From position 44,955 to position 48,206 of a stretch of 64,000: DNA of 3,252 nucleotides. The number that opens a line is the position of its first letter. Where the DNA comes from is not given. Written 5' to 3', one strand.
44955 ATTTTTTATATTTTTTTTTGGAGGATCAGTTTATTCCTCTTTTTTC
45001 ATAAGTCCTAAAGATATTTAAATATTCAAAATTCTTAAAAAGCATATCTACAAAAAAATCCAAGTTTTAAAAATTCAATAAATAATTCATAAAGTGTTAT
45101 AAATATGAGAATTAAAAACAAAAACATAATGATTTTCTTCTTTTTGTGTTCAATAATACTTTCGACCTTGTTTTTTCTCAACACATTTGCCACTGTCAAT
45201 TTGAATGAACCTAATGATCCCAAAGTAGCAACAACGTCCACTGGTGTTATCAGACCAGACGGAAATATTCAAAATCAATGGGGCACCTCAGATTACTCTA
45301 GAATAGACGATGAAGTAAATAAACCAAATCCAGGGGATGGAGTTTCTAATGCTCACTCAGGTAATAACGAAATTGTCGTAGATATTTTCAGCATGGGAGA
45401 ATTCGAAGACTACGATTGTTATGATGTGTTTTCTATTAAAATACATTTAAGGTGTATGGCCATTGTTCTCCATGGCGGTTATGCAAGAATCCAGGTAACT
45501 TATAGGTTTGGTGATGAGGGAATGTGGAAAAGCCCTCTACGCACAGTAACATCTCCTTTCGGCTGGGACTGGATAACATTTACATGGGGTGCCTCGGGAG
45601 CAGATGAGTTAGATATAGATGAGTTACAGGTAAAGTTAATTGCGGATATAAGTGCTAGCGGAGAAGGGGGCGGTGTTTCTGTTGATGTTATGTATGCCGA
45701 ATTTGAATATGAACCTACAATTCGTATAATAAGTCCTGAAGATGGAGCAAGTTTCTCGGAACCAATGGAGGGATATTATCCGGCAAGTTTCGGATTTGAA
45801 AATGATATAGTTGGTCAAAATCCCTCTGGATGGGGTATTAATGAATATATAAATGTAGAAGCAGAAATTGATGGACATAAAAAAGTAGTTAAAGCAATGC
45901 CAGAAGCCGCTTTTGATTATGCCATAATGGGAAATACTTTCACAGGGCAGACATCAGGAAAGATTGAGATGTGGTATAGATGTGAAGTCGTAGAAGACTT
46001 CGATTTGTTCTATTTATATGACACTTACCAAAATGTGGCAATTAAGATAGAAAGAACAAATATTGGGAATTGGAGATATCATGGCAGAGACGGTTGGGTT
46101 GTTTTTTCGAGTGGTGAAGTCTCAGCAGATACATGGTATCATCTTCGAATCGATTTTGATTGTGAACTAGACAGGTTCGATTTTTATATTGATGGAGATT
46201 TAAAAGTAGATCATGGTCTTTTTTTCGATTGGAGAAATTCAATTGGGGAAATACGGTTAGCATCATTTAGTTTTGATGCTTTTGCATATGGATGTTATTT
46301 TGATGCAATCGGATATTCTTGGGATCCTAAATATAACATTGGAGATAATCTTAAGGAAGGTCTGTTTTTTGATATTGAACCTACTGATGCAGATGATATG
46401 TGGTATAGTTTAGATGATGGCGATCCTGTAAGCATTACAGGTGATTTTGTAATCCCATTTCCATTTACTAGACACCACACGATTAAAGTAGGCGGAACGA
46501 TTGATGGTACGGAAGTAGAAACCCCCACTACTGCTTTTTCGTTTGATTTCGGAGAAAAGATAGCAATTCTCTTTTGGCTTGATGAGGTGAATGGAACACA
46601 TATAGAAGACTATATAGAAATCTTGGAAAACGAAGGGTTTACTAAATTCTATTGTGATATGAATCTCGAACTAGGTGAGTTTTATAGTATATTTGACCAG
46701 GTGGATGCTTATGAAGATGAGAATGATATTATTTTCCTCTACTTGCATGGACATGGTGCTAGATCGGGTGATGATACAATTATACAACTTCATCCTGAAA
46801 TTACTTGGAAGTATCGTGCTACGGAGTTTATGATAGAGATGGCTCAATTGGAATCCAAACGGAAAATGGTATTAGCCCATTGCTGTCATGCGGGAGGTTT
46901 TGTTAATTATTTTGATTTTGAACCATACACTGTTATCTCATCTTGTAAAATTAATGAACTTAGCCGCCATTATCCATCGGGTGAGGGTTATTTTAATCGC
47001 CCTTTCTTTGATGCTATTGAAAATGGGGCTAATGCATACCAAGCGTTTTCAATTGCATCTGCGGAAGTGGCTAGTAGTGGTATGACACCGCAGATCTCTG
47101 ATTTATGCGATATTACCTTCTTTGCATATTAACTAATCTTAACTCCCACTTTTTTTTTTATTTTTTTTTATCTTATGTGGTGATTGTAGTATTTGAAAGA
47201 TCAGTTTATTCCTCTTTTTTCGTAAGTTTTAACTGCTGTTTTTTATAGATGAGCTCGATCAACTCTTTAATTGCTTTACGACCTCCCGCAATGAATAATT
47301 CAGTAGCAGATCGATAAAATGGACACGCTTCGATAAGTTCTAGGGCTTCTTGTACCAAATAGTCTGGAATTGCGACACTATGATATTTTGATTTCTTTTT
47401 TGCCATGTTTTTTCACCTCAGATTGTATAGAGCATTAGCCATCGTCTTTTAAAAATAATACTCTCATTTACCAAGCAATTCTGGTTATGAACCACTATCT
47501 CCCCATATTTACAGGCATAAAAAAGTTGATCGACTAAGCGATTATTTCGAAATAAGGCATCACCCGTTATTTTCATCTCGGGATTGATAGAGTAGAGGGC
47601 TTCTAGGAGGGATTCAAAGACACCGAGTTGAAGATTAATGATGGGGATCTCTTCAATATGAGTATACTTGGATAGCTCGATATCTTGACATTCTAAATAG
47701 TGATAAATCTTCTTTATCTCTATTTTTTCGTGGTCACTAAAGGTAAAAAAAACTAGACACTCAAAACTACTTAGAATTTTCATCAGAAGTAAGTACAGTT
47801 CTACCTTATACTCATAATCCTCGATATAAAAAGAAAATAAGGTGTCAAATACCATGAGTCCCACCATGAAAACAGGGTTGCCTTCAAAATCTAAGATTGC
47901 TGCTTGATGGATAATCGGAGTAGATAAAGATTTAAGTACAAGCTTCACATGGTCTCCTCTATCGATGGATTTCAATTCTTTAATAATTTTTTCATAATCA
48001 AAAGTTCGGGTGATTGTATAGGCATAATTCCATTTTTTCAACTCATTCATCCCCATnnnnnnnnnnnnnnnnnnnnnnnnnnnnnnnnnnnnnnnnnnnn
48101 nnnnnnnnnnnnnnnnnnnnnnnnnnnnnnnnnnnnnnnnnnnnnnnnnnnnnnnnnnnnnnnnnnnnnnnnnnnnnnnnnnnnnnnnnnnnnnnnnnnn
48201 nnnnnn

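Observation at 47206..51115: Four-gene operon built around a large AEP primase-polymerase-like protein, with no helicase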

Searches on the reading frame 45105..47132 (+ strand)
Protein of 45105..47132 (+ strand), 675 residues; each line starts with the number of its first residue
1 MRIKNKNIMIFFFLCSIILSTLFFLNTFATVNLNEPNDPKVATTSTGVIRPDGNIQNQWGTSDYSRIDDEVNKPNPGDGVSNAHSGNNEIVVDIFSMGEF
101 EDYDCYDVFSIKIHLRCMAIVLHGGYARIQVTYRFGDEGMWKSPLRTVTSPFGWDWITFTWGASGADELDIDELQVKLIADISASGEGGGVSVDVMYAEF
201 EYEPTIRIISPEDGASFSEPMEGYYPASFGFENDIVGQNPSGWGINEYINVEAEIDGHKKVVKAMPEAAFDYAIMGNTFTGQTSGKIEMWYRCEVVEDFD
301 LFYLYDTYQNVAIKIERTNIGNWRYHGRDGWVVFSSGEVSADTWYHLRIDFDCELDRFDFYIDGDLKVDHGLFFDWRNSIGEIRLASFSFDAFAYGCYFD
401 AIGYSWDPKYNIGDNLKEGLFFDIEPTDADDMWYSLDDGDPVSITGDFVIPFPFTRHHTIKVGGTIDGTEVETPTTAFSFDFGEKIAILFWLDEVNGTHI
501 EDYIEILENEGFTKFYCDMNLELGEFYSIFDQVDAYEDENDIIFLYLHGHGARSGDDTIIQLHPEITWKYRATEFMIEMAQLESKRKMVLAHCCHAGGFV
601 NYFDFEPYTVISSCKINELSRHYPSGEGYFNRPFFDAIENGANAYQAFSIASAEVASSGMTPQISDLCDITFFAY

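Call 3: search_protein_families(library=pfam, proteins=[window:45105-47132:+], max_evalue=1)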
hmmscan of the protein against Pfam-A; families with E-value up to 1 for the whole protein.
window:45105-47132:+ (675 aa): 4 families
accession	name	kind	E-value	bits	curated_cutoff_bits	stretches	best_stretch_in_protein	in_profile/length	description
PF13385.13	Laminin_G_3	-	0.0012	19.4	27.6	1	287-367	21-102/151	Concanavalin A-like lectin/glucanases superfamily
PF00656.27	Peptidase_C14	-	0.0014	18.8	21.4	1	519-648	44-204/233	Caspase domain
PF01650.23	Peptidase_C13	-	0.11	12.5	22.8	1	538-602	106-168/258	Peptidase C13 family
PF00705.23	PCNA_N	-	0.15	12.3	20.3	0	506-545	51-90/127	Proliferating cell nuclear antigen, N-terminal domain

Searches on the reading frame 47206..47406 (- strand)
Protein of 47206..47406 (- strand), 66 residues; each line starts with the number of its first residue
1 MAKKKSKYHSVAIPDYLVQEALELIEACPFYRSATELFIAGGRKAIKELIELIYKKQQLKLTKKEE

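Call 3: search_protein_families(library=pfam, proteins=[window:47206-47406:-], max_evalue=1)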
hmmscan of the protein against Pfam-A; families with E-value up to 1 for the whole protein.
window:47206-47406:- (66 aa): 0 families

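Call 57: search_protein_families(library=padloc, proteins=[window:47206-47406:-], max_evalue=0.1)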
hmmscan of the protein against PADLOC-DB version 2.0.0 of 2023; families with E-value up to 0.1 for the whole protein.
window:47206-47406:- (66 aa): 0 families

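Call 58: search_protein_families(library=phrogs, proteins=[window:47206-47406:-], max_evalue=0.1)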
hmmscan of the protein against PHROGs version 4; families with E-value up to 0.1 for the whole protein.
window:47206-47406:- (66 aa): 0 families

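Call 98: search_protein_families(library=ncbifam, proteins=[window:47206-47406:-], max_evalue=0.1)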
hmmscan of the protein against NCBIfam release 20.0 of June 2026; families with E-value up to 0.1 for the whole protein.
window:47206-47406:- (66 aa): 0 families

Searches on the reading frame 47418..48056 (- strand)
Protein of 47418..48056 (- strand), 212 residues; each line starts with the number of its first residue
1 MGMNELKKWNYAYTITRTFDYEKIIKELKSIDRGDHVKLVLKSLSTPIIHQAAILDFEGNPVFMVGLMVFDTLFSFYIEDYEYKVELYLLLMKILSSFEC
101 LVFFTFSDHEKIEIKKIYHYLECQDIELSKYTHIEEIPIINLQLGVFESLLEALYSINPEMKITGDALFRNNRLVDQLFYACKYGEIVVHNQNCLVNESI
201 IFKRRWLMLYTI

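Call 3: search_protein_families(library=pfam, proteins=[window:47418-48056:-], max_evalue=1)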
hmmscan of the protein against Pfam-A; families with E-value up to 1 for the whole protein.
window:47418-48056:- (212 aa): 0 families

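Call 19: find_homologous_proteins(query=window:47418-48056:-, max_evalue=0.001)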
Query window:47418-48056:- (212 aa): 31 proteins with E <= 0.001 among 235 candidates.
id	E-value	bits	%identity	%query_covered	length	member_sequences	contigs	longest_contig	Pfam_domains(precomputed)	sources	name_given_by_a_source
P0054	6.0e-134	462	100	99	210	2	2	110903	-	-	-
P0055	3.9e-118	411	90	99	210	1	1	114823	-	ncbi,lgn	ncbi:MAG: hypothetical protein ACFFFT_00295 [Candidatus Thorarchaeota archaeon]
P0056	2.3e-113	395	84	100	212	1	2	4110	-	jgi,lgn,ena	-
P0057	5.1e-108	378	80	100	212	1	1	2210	-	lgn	-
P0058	5.0e-102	358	77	100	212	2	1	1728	-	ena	-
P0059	1.3e-101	357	78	99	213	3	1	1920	-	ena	-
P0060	1.0e-100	354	76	100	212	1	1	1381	-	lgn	-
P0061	1.3e-94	334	73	100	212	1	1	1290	-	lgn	-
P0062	3.3e-89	316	76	87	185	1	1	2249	-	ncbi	ncbi:hypothetical protein ES705_38874 [subsurface metagenome]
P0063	2.8e-82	294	63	99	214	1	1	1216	-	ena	-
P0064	9.1e-80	285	62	99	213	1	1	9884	-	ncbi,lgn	ncbi:MAG: hypothetical protein ACFFCI_10940 [Promethearchaeota archaeon]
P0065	2.8e-78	280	60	100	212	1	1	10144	-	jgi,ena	jgi:hypothetical protein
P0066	1.4e-77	278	61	100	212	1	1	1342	-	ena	-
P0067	4.3e-75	270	60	100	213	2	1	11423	-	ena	-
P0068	1.2e-74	269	60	99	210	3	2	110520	-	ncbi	ncbi:MAG: hypothetical protein ACXACO_08110 [Promethearchaeota archaeon]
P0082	9.8e-43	164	42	100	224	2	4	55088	-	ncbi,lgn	-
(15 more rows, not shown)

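Call 25: search_protein_families(library=pfam, alignment_id=A2, max_evalue=1)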
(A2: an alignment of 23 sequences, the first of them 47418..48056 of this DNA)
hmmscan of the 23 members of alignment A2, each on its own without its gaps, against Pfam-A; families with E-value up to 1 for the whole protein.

A. member 1, window:47418-48056:- (212 aa): 0 families

B. families by the number of members that match (of 23 scanned): 4 families
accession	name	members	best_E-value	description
PF05024.20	Gpi1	1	0.004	N-acetylglucosaminyl transferase component (Gpi1)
PF07354.18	Sp38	1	0.0085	Zona-pellucida-binding protein (Sp38) N-terminal Ig domain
PF24355.1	DUF7514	1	0.13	Domain of unknown function (DUF7514)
PF16189.11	Creatinase_N_2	1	0.21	Creatinase/Prolidase N-terminal domain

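Call 26: search_solved_structures(query=A2, max_evalue=10, show_alignments=2)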
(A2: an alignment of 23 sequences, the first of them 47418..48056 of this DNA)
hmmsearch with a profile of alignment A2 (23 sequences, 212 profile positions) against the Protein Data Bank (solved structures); distinct sequences matched with E-value up to 10: 2.
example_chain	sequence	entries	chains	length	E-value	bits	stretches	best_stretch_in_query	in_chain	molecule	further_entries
4dyl_A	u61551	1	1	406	0.37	13.3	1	142-190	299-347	Tyrosine-protein kinase Fes/Fps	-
8x2t_A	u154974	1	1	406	0.37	13.3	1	142-190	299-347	Tyrosine-protein kinase Fes/Fps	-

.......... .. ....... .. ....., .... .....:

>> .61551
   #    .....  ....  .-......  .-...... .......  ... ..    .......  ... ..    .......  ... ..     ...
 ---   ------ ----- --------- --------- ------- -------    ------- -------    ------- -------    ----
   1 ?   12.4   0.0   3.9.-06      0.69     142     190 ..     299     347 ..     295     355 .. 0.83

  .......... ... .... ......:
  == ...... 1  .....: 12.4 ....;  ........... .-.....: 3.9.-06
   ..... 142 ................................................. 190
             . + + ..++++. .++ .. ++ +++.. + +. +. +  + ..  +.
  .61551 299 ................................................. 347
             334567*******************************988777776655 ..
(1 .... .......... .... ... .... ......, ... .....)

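Call 39: predict_structure(alignment_id=A2)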
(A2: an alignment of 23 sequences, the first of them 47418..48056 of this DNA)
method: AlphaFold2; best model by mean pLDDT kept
length: 212 residues; sequences in the alignment: 23
mean_pLDDT: 85.0   pTM: 0.83
mean pLDDT of the five models: 85.0, 84.1, 83.7, 82.9, 79.7
residues with pLDDT >= 90: 121; 70-90: 57; 50-70: 14; < 50: 20
segments of 3 or more residues with pLDDT < 50: 154-158, 160-170
pLDDT, mean of each block of 10 residues (from residue 1): 70 88 94 96 92 93 96 97 97 92 91 95 94 87 69 49 42 79 93 90 84 64
secondary structure, 60 per line:
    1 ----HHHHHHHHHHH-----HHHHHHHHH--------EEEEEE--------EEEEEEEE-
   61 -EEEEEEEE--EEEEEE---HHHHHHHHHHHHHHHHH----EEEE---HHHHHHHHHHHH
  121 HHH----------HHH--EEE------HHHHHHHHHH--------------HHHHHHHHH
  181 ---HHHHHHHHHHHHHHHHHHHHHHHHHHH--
elements in order: H5-15 H21-29 E38-43 E52-59 E62-69 E72-77 H81-97 E102-105 H109-123 E139-141 H148-157 H172-180 H184-210

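Call 41: fold_search(model_id=the predicted structure, library=pdb)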
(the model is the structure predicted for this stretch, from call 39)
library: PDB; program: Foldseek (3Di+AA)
matches with E <= 10: 332; with E <= 0.001: 0
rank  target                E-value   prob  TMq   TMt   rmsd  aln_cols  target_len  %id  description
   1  2vgn_A                5.6e-02  0.41  0.27  0.18  14.9       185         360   14  Structure of S. cerevisiae Dom34, a translation termination-like factor involved in RNA quality control pathways and i (released 2008-01-22)
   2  7jw2_B                1.8e-01  0.51  0.29  0.28   8.7       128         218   12  Crystal structure of Aedes aegypti Nibbler EXO domain (released 2021-01-20)
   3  7jw2_A                2.0e-01  0.44  0.29  0.28   8.3       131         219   11  Crystal structure of Aedes aegypti Nibbler EXO domain (released 2021-01-20)
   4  9ic3_A                3.4e-01  0.21  0.36  0.11  10.3       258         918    9  Chimeric mitochondrial DNA polymerase gamma ternary complex (hAmB) in mouse-like error-editing conformer (composite) (released 2025-06-04)
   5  4g9i_A                4.1e-01  0.23  0.23  0.08   8.0        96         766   10  Crystal structure of T.kodakarensis HypF (released 2012-10-24)
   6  5m1j_A1               4.3e-01  0.12  0.24  0.16  15.3       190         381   12  Nonstop ribosomal complex bound with Dom34 and Hbs1 (released 2017-01-18)
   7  1jl1                  5.2e-01  0.04  0.14  0.18  16.0       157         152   12  D10A E. coli ribonuclease HI (released 2002-02-27)
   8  3pin_B                6.2e-01  0.07  0.15  0.20  11.8       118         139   14  Crystal structure of Mxr1 from Saccharomyces cerevisiae in complex with Trx2 (released 2011-02-23)
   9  1f21                  7.0e-01  0.06  0.18  0.22  13.8       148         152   11  DIVALENT METAL COFACTOR BINDING IN THE KINETIC FOLDING TRAJECTORY OF E. COLI RIBONUCLEASE HI (released 2000-12-06)
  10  4g9i_D                7.4e-01  0.16  0.23  0.08   8.0        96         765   10  Crystal structure of T.kodakarensis HypF (released 2012-10-24)
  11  3vti_A                7.4e-01  0.15  0.26  0.09   6.7       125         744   10  Crystal structure of HypE-HypF complex (released 2012-07-04)
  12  3tsp                  7.4e-01  0.13  0.26  0.11   6.4       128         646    9  Crystal structure of E. coli HypF (released 2011-12-28)
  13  3vth_B                7.9e-01  0.16  0.26  0.11   6.3       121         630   12  Crystal structure of full-length HypF in the phosphate- and nucleotide-bound form (released 2012-07-04)
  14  3tsq                  8.9e-01  0.12  0.24  0.10   6.1       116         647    9  Crystal structure of E. coli HypF with ATP and Carbamoyl phosphate (released 2011-12-28)
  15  4g9i_C                9.4e-01  0.12  0.22  0.08   6.6        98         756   10  Crystal structure of T.kodakarensis HypF (released 2012-10-24)
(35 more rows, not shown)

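Call 57: search_protein_families(library=padloc, proteins=[window:47418-48056:-], max_evalue=0.1)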
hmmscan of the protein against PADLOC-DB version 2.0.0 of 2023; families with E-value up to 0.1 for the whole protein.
window:47418-48056:- (212 aa): 0 families

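Call 58: search_protein_families(library=phrogs, proteins=[window:47418-48056:-], max_evalue=0.1)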
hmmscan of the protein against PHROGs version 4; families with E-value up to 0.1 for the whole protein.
window:47418-48056:- (212 aa): 1 family
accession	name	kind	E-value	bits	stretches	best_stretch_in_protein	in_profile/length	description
phrog_27081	-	unknown function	0.027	15.7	1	14-44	10-40/59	-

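Call 69: find_encoding_contigs(protein=P0082, flank=10000, max_places=2)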
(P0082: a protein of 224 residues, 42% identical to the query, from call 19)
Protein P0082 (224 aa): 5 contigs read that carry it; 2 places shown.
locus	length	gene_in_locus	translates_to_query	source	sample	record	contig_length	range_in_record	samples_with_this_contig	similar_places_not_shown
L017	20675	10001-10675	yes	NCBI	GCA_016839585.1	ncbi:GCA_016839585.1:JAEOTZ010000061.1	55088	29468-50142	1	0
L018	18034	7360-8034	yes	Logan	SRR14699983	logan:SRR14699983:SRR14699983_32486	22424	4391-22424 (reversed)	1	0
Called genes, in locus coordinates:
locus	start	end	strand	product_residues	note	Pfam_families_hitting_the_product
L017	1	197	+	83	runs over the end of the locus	PF01599:Ribosomal_S27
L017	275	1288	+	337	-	PF00814:TsaD, PF22521:HypF_C_2 (weak)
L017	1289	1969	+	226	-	PF07714:PK_Tyr_Ser-Thr, PF00069:Pkinase, PF06293:Kdo (weak), PF01163:RIO1, PF01636:APH (faint), PF03109:ABC1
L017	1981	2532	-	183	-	PF00881:Nitroreductase, PF14512:TM1586_NiRdase (faint), PF00881:Nitroreductase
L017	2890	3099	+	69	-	PF01402:RHH_1 (weak)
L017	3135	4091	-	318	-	PF00291:PALP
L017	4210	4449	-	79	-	PF01200:Ribosomal_S28e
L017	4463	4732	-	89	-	PF01248:Ribosomal_L7Ae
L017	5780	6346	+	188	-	PF01936:NYN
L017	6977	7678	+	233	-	-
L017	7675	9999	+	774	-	-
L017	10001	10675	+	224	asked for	-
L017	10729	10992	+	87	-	-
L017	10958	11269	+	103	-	-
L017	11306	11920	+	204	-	-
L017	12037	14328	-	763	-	PF17164:DUF5122 (faint), PF06739:SBBP (weak)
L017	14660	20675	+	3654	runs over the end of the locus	?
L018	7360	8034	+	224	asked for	-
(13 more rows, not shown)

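Call 98: search_protein_families(library=ncbifam, proteins=[window:47418-48056:-, L017:11306-11920:+], max_evalue=0.1)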
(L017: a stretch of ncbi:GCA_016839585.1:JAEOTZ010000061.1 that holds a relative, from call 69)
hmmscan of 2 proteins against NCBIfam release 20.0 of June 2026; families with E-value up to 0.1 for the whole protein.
window:47418-48056:- (212 aa): 0 families

L017:11306-11920:+ (204 aa): 4 families
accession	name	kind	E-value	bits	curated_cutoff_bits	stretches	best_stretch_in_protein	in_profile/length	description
NF047368.1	collar_FlbB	equivalog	0.0016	18.3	110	1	15-131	49-159/193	periplasmic-type flagellar collar protein FlbB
NF043078.1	MMSYN1_0168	equivalog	0.0017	17.1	800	1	9-126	208-323/649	oligopeptide ABC transporter ATP-binding protein OppF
TIGR04165.1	methano_modCys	hypoth_equivalog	0.0031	17.7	60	0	145-155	39-49/50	TIGR04165 family Cys-rich peptide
NF011150.0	PRK14560.1-1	equivalog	0.017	14.9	217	1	160-193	14-47/155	putative RNA-binding protein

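Call 99: search_protein_families(library=pfam, proteins=[L017:11306-11920:+], max_evalue=0.1)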
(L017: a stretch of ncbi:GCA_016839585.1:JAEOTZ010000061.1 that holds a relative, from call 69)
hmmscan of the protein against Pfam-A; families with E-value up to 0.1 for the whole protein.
L017:11306-11920:+ (204 aa): 5 families
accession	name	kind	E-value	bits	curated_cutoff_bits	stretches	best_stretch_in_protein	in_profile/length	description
PF12773.13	DZR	-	0.0056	17.2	27.3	1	129-151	13-33/45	Double zinc ribbon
PF18551.6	TackOD1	-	0.043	13.8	32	1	117-156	57-102/188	Thaumarchaeal output domain 1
PF24832.1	DUF7716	-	0.046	14.5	26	0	42-123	4-78/102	Domain of unknown function (DUF7716)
PF05210.18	Sprouty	-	0.057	14.2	25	1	105-150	63-108/116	Sprouty protein (Spry)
PF00684.25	DnaJ_CXXCXGXG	-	0.088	13.5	32.7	0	111-149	22-62/65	DnaJ central domain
